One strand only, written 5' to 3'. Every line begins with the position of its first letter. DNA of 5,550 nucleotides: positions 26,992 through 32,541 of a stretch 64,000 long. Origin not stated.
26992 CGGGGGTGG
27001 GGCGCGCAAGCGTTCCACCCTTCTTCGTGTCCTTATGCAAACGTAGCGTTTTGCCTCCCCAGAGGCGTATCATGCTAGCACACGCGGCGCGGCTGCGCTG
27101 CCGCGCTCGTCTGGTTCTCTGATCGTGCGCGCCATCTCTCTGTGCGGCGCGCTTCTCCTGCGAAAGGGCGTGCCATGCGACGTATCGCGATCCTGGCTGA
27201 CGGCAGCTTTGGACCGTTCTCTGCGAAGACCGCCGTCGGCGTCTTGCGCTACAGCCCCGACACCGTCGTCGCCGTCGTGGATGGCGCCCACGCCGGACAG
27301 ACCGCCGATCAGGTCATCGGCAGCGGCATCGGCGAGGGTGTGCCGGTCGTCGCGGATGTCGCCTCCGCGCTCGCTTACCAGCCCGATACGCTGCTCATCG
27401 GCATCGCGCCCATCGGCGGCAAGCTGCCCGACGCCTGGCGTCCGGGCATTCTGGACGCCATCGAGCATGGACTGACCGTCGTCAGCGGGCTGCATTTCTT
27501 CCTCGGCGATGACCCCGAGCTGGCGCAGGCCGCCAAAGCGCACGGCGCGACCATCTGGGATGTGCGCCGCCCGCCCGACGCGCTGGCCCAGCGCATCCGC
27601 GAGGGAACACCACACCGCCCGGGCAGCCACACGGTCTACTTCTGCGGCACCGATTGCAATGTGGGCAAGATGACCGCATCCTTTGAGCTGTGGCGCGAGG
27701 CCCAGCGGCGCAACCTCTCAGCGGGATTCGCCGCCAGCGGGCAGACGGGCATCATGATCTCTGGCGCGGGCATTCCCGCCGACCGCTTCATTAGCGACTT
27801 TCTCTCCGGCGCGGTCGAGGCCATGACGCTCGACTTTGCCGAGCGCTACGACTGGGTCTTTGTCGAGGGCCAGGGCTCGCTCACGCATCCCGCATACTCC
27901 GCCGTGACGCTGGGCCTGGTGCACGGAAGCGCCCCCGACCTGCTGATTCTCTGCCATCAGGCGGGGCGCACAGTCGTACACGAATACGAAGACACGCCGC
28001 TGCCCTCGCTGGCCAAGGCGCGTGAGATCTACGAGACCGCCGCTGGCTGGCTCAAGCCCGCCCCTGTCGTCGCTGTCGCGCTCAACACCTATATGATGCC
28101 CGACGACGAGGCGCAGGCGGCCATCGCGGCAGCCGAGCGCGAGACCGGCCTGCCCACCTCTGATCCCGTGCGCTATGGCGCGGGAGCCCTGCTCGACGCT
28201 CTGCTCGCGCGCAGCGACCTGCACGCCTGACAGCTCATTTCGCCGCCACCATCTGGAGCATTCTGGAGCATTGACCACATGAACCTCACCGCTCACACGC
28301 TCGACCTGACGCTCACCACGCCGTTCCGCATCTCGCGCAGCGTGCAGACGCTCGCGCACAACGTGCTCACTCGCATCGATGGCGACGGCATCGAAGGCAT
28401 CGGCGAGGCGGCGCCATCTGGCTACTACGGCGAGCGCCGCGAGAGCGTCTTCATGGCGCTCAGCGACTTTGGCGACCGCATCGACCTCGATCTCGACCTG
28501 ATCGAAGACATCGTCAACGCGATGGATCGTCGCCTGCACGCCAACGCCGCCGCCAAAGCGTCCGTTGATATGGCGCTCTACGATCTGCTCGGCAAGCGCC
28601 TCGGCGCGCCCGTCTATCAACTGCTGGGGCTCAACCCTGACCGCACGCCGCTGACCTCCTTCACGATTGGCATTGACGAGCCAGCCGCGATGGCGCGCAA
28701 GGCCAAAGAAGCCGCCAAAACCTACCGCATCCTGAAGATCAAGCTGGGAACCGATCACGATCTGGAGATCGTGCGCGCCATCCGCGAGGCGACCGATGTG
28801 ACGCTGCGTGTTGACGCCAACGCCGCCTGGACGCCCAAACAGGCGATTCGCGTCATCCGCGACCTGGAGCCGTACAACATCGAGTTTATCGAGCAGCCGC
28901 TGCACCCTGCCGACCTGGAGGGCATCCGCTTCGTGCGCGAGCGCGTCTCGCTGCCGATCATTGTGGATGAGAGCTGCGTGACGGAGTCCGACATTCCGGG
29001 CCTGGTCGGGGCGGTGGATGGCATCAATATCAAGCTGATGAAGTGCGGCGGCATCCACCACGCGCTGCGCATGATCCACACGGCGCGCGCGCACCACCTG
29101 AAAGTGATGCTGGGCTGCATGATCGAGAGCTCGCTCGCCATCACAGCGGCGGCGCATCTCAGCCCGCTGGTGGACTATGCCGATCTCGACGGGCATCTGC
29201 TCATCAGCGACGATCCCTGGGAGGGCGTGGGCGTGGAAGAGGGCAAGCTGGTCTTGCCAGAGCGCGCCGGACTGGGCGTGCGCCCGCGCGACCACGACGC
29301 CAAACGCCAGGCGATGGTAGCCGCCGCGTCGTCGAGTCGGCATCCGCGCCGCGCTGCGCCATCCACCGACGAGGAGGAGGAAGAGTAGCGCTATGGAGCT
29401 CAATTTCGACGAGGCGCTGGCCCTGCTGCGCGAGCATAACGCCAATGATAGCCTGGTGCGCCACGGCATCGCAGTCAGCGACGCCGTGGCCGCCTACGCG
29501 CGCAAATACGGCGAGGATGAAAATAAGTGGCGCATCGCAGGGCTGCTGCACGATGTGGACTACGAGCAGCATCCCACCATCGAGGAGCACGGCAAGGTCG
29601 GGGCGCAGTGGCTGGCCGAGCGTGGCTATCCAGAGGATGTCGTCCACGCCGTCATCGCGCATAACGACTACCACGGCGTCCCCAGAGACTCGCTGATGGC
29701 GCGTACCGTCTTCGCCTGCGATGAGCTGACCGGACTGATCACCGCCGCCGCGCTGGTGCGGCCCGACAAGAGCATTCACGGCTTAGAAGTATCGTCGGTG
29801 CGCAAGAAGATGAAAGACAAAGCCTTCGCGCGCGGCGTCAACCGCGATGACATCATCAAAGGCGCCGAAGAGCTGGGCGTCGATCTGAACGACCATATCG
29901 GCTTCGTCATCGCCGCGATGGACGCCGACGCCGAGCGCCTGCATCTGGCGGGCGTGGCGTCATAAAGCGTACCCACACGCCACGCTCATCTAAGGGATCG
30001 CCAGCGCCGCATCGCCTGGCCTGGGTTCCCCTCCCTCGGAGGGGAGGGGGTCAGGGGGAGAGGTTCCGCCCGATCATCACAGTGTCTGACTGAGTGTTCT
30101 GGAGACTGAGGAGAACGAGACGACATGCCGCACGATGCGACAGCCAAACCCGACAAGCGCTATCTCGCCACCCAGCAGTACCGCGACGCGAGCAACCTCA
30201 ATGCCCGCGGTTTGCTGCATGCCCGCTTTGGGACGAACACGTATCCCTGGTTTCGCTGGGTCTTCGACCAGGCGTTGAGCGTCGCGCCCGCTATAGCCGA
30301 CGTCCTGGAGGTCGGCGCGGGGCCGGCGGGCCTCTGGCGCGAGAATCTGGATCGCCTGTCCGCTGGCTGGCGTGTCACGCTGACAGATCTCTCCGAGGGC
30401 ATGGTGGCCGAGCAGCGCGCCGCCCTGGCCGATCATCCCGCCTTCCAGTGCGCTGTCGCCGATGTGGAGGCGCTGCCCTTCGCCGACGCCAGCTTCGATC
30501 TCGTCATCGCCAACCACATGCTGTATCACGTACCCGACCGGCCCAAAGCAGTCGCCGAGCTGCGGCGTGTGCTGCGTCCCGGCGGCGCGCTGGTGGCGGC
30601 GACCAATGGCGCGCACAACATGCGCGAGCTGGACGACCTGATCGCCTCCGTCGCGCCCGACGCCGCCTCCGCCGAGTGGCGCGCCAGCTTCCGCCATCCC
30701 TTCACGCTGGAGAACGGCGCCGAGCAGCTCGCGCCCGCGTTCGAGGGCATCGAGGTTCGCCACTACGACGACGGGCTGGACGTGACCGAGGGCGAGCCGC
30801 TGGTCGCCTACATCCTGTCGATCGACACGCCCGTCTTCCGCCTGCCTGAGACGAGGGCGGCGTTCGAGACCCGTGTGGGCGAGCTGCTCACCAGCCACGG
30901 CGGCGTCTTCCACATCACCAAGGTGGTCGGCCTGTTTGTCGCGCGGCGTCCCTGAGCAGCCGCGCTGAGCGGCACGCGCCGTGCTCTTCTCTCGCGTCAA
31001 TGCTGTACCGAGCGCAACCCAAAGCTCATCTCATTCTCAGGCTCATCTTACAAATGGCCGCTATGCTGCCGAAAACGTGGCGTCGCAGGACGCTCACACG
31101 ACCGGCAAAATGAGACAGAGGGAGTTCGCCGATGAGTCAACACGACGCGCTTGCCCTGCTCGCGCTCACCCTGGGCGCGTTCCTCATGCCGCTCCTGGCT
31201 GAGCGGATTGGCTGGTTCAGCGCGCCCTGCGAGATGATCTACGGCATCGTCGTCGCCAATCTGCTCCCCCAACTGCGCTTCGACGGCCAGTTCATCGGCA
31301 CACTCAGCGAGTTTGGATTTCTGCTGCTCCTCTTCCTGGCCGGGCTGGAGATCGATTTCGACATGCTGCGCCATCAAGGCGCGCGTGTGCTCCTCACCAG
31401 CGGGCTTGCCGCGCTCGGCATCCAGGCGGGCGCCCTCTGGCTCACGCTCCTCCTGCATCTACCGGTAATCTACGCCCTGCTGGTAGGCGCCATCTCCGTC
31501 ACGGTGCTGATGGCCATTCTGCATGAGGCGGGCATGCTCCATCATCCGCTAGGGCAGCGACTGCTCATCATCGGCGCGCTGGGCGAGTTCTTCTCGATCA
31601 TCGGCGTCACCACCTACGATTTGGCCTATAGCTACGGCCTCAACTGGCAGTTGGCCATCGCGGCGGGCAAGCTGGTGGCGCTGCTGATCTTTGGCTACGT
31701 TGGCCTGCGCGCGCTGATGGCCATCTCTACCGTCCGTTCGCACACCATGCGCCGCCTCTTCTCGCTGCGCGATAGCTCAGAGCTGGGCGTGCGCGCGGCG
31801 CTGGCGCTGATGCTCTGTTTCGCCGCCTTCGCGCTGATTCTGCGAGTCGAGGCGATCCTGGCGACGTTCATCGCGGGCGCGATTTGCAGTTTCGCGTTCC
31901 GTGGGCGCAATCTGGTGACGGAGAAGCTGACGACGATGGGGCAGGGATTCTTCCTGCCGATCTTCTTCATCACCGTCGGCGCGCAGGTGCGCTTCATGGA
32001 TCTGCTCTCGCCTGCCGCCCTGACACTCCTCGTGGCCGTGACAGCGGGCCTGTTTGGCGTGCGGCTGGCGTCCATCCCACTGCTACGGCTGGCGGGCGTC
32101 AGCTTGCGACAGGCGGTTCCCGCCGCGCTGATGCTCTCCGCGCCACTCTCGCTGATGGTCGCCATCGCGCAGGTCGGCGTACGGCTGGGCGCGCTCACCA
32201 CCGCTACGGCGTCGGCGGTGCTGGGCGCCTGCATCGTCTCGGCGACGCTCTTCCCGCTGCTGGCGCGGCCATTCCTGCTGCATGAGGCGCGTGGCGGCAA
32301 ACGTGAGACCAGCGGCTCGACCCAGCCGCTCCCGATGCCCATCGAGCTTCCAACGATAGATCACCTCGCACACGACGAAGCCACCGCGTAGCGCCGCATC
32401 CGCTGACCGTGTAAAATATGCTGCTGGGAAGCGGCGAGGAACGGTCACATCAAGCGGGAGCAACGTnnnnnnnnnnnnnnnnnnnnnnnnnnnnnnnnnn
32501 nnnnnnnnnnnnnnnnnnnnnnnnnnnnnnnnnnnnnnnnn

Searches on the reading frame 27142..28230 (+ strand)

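Call 70: search_protein_families(library=pfam, proteins=[window:27142-28230:+], max_evalue=0.00001)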
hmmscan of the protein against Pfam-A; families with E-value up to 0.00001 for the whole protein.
window:27142-28230:+ (362 aa): 2 families
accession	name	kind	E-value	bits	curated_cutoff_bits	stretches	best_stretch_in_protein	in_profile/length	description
PF07755.17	DUF1611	-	2e-68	230.2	25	1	162-351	12-201/201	Domain of unknown function (DUF1611_C) P-loop domain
PF17396.8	DUF1611_N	-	3.2e-31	107.9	22.6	1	50-144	3-95/95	Domain of unknown function (DUF1611_N) Rossmann-like domain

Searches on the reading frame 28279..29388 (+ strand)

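Call 70: search_protein_families(library=pfam, proteins=[window:28279-29388:+], max_evalue=0.00001)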
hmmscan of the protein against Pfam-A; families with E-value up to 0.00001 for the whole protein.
window:28279-29388:+ (369 aa): 2 families
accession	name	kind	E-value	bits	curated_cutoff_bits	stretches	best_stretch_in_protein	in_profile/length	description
PF13378.12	MR_MLE_C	-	8.6e-48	163.4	29.4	1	138-338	2-217/219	Enolase C-terminal domain-like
PF02746.21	MR_MLE_N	-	4.1e-18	66.1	22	1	12-117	13-117/117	Mandelate racemase / muconate lactonizing enzyme, N-terminal domain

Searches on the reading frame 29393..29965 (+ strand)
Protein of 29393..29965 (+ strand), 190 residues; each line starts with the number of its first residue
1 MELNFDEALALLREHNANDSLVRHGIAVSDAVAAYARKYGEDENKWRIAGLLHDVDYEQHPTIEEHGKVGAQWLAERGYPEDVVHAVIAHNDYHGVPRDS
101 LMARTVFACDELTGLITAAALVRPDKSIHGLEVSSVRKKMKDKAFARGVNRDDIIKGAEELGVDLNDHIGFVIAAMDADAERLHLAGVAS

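Call 70: search_protein_families(library=pfam, proteins=[window:29393-29965:+], max_evalue=0.00001)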
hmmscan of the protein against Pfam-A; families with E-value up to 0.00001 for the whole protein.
window:29393-29965:+ (190 aa): 1 family
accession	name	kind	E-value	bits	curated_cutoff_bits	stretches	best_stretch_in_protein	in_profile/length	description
PF01966.28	HD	-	9.7e-13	48.9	22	1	23-113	3-114/116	HD domain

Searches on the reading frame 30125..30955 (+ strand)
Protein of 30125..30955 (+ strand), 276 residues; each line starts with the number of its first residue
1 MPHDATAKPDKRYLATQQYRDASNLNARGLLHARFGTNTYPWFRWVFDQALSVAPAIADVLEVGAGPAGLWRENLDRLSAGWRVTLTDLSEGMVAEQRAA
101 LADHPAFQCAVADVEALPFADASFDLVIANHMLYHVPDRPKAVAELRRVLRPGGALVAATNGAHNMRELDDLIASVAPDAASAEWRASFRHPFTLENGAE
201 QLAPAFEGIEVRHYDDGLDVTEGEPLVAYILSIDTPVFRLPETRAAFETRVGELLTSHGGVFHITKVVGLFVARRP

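Call 70: search_protein_families(library=pfam, proteins=[window:30125-30955:+], max_evalue=0.00001)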
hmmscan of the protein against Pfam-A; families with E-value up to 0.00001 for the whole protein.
window:30125-30955:+ (276 aa): 6 families
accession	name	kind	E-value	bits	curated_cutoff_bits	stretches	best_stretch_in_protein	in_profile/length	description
PF08241.18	Methyltransf_11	-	1.4e-24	86.9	21.2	1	61-157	1-94/95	Methyltransferase domain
PF13649.12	Methyltransf_25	-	2.1e-20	73.6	27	1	60-154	1-97/97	Methyltransferase domain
PF08242.18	Methyltransf_12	-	3.2e-15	57.1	30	1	61-156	1-98/98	Methyltransferase domain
PF13847.12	Methyltransf_31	-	1.6e-12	47.8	27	1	60-171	7-120/145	Methyltransferase domain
PF13489.12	Methyltransf_23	-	1.8e-11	44.5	27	1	54-163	20-121/164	Methyltransferase domain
PF01209.24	Ubie_methyltran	-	3.2e-11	43.5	20.1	1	58-158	49-151/233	ubiE/COQ5 methyltransferase family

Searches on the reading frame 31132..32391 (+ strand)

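Call 70: search_protein_families(library=pfam, proteins=[window:31132-32391:+], max_evalue=0.00001)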
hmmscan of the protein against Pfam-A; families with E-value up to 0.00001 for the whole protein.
window:31132-32391:+ (419 aa): 1 family
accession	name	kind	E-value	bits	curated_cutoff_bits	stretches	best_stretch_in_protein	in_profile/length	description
PF00999.27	Na_H_Exchanger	-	4.4e-39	134.8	26.2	1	15-382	3-373/375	Sodium/hydrogen exchanger, transmembrane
